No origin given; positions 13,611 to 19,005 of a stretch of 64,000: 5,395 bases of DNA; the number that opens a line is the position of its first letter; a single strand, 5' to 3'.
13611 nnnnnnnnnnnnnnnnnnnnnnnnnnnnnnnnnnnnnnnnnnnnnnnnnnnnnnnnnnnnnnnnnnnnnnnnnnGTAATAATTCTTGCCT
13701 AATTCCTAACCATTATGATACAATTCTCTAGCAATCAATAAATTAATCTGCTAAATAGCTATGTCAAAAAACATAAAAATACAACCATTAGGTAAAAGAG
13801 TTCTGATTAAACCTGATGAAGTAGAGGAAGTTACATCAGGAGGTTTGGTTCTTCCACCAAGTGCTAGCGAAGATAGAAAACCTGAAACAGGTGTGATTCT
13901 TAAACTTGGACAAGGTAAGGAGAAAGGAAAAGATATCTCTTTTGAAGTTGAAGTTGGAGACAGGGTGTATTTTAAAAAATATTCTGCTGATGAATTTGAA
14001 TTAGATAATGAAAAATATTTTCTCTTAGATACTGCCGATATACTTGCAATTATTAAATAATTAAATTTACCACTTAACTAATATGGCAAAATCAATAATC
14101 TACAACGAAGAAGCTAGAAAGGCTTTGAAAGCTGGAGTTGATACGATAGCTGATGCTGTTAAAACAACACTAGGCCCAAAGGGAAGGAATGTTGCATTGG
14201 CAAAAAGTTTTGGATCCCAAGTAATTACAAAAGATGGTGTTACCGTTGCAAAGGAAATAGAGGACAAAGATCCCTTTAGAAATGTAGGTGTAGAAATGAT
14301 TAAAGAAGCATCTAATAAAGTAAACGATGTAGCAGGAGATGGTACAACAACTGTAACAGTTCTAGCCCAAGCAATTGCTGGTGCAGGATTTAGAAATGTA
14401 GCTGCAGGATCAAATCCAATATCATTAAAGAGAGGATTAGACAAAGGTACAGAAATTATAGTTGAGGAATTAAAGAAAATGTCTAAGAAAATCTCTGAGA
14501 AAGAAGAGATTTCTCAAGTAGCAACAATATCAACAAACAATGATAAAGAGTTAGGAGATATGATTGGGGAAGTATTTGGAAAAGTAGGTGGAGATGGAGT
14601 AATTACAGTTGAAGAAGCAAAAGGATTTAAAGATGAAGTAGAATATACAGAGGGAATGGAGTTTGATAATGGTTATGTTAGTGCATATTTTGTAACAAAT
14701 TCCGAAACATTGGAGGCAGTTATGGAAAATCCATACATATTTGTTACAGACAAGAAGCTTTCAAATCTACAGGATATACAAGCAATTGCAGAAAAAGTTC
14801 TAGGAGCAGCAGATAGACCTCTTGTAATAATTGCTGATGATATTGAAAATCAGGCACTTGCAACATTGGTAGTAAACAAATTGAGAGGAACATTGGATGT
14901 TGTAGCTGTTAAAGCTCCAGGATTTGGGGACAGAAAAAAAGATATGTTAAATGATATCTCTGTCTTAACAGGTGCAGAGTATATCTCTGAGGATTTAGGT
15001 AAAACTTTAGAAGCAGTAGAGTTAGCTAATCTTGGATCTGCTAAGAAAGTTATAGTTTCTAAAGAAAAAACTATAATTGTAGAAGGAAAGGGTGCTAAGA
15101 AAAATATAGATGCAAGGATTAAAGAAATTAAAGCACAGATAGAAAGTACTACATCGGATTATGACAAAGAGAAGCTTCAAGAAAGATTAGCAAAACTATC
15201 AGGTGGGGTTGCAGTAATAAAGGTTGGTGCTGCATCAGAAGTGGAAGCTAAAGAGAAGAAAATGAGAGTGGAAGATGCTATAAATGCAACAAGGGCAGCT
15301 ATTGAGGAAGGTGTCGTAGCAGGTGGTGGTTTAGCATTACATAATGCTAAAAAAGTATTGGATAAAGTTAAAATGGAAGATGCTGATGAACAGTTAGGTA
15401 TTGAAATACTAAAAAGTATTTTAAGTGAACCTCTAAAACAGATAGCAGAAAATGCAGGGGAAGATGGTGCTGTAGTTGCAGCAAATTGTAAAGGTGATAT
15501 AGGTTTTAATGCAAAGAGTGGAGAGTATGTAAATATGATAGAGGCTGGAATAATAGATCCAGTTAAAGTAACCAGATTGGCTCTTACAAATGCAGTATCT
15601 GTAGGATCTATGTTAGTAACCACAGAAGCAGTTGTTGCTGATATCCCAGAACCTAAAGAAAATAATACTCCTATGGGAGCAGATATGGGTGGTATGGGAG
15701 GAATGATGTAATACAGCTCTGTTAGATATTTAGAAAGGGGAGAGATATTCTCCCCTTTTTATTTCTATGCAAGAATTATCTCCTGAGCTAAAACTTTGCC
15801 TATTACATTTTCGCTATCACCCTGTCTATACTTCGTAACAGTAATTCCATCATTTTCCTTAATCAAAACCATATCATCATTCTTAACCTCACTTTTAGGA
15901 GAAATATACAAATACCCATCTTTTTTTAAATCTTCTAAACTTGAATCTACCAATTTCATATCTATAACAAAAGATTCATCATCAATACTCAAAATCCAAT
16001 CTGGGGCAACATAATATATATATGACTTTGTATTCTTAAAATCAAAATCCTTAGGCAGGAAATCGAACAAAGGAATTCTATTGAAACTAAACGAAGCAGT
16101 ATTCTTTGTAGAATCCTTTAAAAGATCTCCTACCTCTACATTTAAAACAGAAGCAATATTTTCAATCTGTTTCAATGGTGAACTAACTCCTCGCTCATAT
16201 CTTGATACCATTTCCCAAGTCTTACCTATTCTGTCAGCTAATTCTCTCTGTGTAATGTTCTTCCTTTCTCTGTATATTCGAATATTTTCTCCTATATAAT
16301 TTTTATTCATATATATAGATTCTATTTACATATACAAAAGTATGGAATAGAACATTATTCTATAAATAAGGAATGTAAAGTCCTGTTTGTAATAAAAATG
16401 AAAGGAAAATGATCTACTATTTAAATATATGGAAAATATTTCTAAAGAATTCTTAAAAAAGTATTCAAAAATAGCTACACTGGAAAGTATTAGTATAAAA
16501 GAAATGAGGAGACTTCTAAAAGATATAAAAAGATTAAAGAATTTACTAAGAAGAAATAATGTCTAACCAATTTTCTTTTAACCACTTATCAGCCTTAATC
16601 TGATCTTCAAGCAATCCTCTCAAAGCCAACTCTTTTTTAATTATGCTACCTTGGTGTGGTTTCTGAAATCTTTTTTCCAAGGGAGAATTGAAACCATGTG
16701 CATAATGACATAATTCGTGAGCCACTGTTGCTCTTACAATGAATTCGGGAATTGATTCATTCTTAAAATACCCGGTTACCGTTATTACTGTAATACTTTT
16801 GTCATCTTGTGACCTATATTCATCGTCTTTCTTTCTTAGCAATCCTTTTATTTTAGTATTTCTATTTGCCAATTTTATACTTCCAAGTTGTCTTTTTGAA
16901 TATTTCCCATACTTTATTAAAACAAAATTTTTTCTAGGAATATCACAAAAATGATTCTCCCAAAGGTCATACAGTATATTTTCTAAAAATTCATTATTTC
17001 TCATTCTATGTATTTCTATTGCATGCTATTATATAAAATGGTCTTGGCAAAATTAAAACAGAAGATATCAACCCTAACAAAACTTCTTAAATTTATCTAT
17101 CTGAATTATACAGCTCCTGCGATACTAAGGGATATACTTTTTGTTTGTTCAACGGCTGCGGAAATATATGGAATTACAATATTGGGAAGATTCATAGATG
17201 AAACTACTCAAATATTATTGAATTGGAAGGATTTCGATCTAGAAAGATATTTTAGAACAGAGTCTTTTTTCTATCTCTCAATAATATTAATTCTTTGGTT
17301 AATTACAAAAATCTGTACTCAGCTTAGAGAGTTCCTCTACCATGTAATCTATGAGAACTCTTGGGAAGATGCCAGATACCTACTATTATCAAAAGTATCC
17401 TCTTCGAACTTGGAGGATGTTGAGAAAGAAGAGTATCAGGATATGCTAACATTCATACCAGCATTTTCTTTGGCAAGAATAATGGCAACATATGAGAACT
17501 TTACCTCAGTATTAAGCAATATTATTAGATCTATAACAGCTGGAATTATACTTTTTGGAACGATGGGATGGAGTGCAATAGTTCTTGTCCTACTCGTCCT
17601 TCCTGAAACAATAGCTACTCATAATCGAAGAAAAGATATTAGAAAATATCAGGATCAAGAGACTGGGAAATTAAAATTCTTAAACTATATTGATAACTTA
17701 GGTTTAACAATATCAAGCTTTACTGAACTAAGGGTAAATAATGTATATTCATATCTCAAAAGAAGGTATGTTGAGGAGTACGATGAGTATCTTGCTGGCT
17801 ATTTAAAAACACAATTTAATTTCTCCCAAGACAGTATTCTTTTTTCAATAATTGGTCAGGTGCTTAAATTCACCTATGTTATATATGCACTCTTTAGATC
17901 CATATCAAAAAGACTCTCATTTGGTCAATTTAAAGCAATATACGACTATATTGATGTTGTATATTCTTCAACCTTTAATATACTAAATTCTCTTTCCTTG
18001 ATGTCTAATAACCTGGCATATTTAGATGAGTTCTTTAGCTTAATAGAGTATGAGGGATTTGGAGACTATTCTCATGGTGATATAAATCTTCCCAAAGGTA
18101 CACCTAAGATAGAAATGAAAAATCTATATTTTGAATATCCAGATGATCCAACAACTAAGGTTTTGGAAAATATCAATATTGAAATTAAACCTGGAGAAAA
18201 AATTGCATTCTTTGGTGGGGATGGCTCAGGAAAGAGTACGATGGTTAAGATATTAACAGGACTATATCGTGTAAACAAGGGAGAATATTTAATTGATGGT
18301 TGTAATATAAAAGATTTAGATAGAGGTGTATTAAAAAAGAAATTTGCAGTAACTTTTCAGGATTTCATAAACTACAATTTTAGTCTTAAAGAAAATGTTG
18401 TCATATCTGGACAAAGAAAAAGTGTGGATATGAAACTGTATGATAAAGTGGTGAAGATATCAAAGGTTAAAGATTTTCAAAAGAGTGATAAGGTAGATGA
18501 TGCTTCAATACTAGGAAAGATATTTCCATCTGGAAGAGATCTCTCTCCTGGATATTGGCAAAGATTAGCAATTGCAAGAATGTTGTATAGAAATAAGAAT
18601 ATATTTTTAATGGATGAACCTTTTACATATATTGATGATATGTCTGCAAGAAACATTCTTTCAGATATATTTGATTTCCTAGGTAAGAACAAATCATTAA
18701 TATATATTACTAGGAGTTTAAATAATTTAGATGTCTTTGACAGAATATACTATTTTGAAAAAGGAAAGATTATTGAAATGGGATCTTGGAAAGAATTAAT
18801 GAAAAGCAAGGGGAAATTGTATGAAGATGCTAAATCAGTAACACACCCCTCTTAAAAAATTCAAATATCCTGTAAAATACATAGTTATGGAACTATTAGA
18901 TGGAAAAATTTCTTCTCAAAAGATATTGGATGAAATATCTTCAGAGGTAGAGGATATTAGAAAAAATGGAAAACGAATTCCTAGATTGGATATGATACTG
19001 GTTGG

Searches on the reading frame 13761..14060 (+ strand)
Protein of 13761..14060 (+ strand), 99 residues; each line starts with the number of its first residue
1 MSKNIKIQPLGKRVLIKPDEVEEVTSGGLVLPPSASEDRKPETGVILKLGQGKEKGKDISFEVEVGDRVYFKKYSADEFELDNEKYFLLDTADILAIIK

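Call 12: search_protein_families(library=pfam, proteins=[window:13761-14060:+], max_evalue=0.01)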
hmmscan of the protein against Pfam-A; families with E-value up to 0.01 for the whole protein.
window:13761-14060:+ (99 aa): 1 family
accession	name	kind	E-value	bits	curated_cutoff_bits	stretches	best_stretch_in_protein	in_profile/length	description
PF00166.26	Cpn10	-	8.8e-27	93.4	21.1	1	6-98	1-93/93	Chaperonin 10 Kd subunit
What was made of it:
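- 13761..15711 (+): groES (13761-14060) and groEL (14083-15711). PF00166 Cpn10 (call 12).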

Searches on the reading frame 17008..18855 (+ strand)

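Call 36: search_protein_families(library=pfam, proteins=[window:17008-18855:+], max_evalue=0.00001)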
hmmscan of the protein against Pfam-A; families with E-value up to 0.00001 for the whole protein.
window:17008-18855:+ (615 aa): 1 family
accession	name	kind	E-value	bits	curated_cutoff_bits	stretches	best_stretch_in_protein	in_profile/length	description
PF00005.33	ABC_tran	-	6.8e-24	85.5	25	1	386-539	1-136/137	ABC transporter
